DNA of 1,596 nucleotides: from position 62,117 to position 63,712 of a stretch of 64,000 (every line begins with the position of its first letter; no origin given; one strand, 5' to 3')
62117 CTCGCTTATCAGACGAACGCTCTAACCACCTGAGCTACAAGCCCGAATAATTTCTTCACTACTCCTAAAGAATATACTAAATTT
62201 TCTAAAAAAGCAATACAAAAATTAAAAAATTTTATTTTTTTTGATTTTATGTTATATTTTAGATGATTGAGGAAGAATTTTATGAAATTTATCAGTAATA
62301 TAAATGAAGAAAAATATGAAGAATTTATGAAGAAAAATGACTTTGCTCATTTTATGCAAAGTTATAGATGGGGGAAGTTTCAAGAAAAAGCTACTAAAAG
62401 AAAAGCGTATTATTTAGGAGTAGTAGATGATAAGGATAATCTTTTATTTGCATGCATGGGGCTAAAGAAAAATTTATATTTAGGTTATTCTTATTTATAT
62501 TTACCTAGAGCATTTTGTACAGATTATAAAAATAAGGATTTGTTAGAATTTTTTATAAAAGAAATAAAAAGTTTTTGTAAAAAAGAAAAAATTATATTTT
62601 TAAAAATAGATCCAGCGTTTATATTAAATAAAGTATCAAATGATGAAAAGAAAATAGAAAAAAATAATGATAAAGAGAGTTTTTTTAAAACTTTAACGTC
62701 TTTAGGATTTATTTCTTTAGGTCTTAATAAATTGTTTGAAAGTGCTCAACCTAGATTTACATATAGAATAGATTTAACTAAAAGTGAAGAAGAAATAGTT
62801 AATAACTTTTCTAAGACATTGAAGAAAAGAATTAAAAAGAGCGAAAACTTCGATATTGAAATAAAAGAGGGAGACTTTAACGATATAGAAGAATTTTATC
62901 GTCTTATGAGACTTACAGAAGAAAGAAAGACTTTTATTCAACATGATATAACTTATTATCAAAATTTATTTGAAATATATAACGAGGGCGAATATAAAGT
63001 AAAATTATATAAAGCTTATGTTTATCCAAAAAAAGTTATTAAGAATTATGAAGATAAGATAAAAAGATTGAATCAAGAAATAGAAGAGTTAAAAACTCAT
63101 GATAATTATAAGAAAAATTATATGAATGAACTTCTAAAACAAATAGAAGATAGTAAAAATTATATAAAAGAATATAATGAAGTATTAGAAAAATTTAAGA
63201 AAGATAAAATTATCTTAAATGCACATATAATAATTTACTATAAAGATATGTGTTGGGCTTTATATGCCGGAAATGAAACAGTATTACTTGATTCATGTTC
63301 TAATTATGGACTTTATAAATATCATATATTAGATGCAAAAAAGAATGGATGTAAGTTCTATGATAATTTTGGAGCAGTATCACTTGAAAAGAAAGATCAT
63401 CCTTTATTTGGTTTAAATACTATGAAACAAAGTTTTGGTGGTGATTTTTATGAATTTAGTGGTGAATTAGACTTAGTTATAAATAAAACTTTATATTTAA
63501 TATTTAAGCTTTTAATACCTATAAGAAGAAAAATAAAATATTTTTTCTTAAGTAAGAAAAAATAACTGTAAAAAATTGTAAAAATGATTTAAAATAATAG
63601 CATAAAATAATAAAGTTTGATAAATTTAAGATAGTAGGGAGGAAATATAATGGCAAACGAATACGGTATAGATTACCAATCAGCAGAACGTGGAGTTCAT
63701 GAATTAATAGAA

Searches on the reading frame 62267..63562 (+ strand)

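Call 9: search_protein_families(library=pfam, proteins=[window:62267-63562:+], max_evalue=0.001)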
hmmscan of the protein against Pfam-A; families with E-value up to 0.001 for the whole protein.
window:62267-63562:+ (432 aa): 1 family
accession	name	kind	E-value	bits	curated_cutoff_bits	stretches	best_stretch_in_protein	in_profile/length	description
PF02388.22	FemAB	-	2.7e-68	231.1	24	1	12-416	1-404/406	FemAB family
